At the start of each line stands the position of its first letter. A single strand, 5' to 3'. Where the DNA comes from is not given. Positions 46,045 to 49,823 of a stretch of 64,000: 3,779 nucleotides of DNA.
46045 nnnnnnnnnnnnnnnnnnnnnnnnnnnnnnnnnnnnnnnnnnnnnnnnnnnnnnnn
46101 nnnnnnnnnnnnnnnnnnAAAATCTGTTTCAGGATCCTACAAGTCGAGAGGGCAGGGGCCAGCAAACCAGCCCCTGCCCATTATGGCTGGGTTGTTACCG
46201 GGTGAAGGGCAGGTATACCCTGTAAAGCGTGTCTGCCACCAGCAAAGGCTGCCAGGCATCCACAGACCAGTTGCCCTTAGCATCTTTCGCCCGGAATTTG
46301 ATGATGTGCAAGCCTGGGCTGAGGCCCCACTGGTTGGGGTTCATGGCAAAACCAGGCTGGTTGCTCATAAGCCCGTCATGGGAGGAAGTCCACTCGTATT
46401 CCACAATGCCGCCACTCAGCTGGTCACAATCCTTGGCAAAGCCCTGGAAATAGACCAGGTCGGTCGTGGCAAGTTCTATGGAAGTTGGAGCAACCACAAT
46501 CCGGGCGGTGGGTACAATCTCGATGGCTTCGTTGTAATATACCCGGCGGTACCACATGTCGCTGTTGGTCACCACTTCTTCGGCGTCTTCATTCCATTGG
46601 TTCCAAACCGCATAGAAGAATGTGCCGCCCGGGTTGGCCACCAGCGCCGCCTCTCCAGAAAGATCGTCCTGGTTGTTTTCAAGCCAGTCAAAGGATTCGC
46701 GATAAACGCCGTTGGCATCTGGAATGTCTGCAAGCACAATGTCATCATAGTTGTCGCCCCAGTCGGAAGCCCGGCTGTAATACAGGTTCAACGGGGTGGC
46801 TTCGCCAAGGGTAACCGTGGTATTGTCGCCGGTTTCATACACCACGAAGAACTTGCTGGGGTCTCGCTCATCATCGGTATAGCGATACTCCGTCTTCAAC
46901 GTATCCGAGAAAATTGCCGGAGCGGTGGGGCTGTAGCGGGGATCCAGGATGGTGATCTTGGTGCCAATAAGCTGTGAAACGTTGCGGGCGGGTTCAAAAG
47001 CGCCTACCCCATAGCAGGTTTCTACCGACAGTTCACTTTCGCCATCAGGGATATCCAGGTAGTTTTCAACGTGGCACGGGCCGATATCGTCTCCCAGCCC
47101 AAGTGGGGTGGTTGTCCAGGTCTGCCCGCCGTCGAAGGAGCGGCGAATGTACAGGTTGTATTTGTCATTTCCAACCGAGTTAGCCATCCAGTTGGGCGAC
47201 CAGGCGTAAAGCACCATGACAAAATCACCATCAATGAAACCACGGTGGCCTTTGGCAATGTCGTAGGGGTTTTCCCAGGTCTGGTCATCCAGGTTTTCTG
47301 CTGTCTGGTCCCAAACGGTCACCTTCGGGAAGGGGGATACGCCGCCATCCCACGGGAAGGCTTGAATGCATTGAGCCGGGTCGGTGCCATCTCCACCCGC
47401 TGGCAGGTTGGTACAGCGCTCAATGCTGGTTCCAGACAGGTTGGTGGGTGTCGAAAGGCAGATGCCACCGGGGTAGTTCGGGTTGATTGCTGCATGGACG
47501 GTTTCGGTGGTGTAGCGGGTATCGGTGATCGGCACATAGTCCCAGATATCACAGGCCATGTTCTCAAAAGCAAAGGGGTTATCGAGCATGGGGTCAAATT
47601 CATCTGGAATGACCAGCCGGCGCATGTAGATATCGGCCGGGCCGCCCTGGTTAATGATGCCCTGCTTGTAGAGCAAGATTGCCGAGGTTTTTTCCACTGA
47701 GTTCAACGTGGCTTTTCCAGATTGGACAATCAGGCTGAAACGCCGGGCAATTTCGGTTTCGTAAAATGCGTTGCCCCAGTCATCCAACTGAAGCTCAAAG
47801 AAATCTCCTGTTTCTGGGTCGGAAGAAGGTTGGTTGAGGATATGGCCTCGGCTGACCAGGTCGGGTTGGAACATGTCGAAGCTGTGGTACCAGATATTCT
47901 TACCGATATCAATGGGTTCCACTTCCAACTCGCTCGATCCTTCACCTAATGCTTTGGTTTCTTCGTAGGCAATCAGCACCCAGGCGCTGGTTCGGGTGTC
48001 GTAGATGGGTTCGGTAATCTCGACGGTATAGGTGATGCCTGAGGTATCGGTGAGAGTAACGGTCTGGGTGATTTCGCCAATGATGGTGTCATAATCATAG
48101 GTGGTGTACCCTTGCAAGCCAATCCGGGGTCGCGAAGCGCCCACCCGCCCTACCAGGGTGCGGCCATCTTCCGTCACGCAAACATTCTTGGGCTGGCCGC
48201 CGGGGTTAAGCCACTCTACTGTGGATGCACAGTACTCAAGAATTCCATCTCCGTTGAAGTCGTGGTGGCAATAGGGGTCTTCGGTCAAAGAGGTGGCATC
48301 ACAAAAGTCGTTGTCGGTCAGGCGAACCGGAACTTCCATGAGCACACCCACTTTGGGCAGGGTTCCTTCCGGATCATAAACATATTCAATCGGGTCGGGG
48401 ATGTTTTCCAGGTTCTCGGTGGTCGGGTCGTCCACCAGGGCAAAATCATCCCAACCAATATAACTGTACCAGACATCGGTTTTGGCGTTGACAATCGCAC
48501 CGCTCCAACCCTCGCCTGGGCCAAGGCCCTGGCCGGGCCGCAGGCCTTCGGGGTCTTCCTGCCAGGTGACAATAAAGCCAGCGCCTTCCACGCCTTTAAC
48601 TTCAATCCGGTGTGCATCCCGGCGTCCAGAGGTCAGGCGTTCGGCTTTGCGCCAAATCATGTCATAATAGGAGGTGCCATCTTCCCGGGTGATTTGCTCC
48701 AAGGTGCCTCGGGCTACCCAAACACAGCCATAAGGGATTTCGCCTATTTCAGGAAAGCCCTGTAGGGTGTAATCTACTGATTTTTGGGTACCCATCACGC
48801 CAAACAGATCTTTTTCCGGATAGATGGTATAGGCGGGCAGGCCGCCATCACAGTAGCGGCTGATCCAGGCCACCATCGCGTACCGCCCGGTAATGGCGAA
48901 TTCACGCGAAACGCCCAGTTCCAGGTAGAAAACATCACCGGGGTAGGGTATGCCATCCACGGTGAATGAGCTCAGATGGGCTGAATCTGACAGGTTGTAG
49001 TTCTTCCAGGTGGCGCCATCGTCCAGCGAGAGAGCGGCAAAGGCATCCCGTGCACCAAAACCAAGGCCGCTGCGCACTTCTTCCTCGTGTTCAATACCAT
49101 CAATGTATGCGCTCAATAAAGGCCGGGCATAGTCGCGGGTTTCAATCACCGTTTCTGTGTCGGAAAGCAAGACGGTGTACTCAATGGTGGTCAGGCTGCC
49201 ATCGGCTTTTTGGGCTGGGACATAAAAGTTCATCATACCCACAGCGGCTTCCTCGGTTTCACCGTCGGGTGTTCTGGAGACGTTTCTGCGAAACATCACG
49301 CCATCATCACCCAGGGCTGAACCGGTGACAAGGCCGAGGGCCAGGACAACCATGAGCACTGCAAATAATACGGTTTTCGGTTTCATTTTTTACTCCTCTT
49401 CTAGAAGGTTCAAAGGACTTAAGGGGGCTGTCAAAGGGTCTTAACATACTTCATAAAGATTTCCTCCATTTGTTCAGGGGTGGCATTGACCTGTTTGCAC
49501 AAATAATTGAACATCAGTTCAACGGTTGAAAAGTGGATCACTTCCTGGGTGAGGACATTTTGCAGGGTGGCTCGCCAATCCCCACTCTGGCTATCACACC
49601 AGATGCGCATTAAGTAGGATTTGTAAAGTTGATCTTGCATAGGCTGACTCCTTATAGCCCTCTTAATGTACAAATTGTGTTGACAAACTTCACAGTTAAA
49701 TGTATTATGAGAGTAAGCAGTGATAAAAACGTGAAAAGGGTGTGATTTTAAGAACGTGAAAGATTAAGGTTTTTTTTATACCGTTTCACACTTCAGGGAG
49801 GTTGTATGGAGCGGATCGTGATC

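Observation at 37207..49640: Rieske/cytochrome b complex co-clustered with 43 c-type haems and surface beta-propeller proteins: candidate undescribed electron-export module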

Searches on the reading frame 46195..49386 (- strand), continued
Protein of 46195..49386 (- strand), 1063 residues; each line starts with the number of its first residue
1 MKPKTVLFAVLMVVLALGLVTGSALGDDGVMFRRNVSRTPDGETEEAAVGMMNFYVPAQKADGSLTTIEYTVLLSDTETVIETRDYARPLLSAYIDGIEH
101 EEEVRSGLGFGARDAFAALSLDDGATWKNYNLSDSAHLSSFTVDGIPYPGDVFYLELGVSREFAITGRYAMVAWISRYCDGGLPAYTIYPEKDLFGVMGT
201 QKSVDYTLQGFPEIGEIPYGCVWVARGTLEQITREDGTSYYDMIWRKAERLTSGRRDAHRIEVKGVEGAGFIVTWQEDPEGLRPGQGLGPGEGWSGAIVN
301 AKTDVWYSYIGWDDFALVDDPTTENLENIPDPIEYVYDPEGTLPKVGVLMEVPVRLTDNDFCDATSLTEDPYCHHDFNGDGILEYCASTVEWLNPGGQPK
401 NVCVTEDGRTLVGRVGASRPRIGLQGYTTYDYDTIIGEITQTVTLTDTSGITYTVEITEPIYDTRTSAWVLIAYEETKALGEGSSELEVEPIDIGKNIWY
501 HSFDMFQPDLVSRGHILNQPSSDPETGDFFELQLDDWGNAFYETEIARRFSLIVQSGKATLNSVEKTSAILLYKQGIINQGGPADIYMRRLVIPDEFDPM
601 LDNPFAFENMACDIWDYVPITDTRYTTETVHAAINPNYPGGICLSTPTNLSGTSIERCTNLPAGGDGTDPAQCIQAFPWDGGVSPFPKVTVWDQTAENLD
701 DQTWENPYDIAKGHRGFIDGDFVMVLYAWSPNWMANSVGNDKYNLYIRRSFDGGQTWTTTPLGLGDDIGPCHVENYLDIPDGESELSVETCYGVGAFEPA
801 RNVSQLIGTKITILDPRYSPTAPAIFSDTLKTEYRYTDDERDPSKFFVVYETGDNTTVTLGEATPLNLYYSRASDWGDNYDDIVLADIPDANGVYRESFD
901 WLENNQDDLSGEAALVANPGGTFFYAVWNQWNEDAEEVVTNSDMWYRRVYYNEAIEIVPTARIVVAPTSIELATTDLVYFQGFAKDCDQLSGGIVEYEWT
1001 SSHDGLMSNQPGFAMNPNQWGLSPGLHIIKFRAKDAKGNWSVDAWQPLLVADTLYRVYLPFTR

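Call 54: predict_structure(alignment_id=A1)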
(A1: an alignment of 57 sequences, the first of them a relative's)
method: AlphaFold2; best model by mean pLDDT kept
length: 1063 residues; sequences in the alignment: 57
mean_pLDDT: 77.7   pTM: 0.80
mean pLDDT of the five models: 77.7, 77.5, 75.5, 74.9, 71.3
residues with pLDDT >= 90: 249; 70-90: 561; 50-70: 148; < 50: 105
segments of 3 or more residues with pLDDT < 50: 21-30, 100-109, 162-166, 284-297, 324-331, 380-382, 480-493, 579-581, 735-740, 808-810, 826-831, 855-863, 1060-1063
pLDDT, mean of each block of 10 residues (from residue 1): 64 66 33 78 83 88 90 71 89 79 38 89 92 88 83 85 58 92 68 74 80 79 92 83 90 89 89 89 43 44 87 84 48 52 77 80 66 61 67 81 81 81 89 88 92 92 89 79 39 68 87 83 85 84 84 88 93 75 81 91 93 89 79 76 92 85 83 81 69 87 84 87 89 48 82 89 65 64 61 84 66 77 56 74 89 50 64 86 60 63 70 86 89 71 88 80 84 86 78 86 91 85 90 90 90 70 39
secondary structure, 60 per line:
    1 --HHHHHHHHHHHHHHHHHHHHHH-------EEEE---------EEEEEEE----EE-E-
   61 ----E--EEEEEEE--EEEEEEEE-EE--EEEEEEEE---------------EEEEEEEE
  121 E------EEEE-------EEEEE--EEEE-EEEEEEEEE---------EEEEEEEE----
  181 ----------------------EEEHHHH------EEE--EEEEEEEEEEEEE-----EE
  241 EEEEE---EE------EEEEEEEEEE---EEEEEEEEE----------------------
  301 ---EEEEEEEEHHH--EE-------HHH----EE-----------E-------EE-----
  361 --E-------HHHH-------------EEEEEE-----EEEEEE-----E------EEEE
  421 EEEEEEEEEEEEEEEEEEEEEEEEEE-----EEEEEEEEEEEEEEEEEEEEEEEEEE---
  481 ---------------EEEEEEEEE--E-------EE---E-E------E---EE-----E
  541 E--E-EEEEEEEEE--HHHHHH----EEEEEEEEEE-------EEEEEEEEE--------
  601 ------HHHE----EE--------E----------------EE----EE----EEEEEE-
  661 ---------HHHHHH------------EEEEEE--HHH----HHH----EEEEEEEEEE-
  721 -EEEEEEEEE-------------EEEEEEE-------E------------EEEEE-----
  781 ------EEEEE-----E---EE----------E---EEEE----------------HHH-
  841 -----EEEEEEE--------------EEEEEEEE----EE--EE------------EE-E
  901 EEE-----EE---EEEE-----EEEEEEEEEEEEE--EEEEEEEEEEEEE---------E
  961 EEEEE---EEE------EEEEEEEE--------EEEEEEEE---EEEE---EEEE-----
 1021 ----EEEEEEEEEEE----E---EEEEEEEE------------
elements in order (helices of 4 or more, strands of 3 or more residues): H3-24 E32-35 E45-51 E68-74 E77-84 E90-97 E113-121 E128-131 E139-143 E146-149 E151-159 E169-176 E203-205 H206-209 E216-218 E221-233 E239-245 E257-266 E270-278 E304-311 H371-374 E388-393 E399-404 E417-446 E452-477 E496-504 E546-554 H557-562 E567-576 E584-592 E654-659 H670-675 E688-693 E710-719 E722-730 E744-750 E771-775 E787-791 E817-820 E846-852 E867-874 E900-903 E914-917 E923-935 E938-950 E960-965 E969-971 E978-985 E994-1001 E1005-1008 E1012-1015 E1025-1035 E1044-1051

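Call 57: fold_search(model_id=the predicted structure, library=pdb)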
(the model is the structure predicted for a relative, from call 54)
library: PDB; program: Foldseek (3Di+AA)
matches with E <= 10: 642; with E <= 0.001: 10
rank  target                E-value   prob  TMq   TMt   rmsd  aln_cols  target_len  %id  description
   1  1mz6                  1.5e-04  0.98  0.12  0.18  17.0       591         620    9  Trypanosoma rangeli sialidase in complex with the inhibitor DANA (released 2002-10-16)
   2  1wcq_A                1.8e-04  0.85  0.11  0.15  17.2       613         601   10  Mutagenesis of the Nucleophilic Tyrosine in a Bacterial Sialidase to Phenylalanine. (released 2005-10-12)
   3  7r5k_10               1.9e-04  0.15  0.08  0.05  82.0      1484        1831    9  Human nuclear pore complex (constricted) (released 2022-06-22)
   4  3h71_B                2.5e-04  0.97  0.17  0.32  19.6       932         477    7  Crystal structure of Streptococcus pneumoniae D39 neuraminidase A precursor (NanA) (released 2009-05-12)
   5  4bbw                  4.1e-04  1.00  0.15  0.27  12.1       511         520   10  The crystal structure of Sialidase VPI 5482 (BTSA) from Bacteroides thetaiotaomicron (released 2013-08-14)
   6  5mui_A                4.1e-04  0.99  0.11  0.29  25.5       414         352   11  Glycoside hydrolase BT_0996 (released 2017-03-22)
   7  5mt2                  4.5e-04  0.98  0.11  0.29  24.9       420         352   11  Glycoside hydrolase BT_0996 (released 2017-03-22)
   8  8u2a                  7.7e-04  0.98  0.16  0.32  15.9       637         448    9  Crystal structure of NanI in complex with Neu5,9Ac (released 2024-09-04)
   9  8u5o                  7.7e-04  0.98  0.16  0.32  15.9       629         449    8  The structure of the catalytic domain of NanI sialdase in complex with Neu5Gc (released 2024-09-04)
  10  2bf6                  8.6e-04  0.97  0.16  0.31  16.1       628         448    9  Atomic Resolution Structure of the bacterial sialidase NanI from Clostridium perfringens in complex with alpha-Sialic Ac (released 2006-03-09)
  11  7adp_A                1.5e-03  0.20  0.11  0.13  27.9      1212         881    9  Cryo-EM structure of human ER membrane protein complex in GDN detergent (released 2020-12-02)
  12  10qf                  2.1e-03  0.92  0.13  0.24  17.3       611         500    8  Crystal Structure of Treponema denticola Sialidase (TDE_0471) (released 2026-02-25)
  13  5m8b_A                2.4e-03  0.96  0.14  0.34  16.4       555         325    9  Crystal structure of alpha-L-arabinofuranosidase from Lactobacillus brevis (released 2017-05-10)
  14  8url                  2.5e-03  0.92  0.18  0.34  18.7       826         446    8  The Apo NanJ structure from Clostridium perfringens (released 2024-09-04)
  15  6pwq_B                3.3e-03  0.87  0.14  0.27  13.9       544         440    7  Crystal structure of Levansucrase from Bacillus subtilis mutant S164A at 2.6 A (released 2020-07-22)
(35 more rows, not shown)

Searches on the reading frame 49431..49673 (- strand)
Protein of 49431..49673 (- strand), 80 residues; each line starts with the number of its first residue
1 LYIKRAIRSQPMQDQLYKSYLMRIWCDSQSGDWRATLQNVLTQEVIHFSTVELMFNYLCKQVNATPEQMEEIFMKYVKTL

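Call 5: search_protein_families(library=pfam, proteins=[window:49431-49673:-], max_evalue=0.01)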
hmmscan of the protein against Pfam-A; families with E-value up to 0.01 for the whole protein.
window:49431-49673:- (80 aa): 0 families

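Call 6: search_protein_families(library=ncbifam, proteins=[window:49431-49673:-], max_evalue=0.01)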
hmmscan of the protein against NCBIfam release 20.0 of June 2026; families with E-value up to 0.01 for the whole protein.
window:49431-49673:- (80 aa): 0 families

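Call 71: search_protein_families(library=pfam, proteins=[window:49431-49640:-], max_evalue=10)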
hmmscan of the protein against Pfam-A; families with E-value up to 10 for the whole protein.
window:49431-49640:- (69 aa): 3 families
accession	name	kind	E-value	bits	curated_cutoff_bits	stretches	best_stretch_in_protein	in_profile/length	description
PF00268.27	Ribonuc_red_sm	-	0.023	14.5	33.6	1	3-65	61-120/281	Ribonucleotide reductase, small chain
PF21698.3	Spo16_C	-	0.048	13.8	27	1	47-65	15-33/43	Spo16 protein, C-terminal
PF12902.13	Ferritin-like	-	0.1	12.9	22.3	1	9-54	15-62/221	Ferritin-like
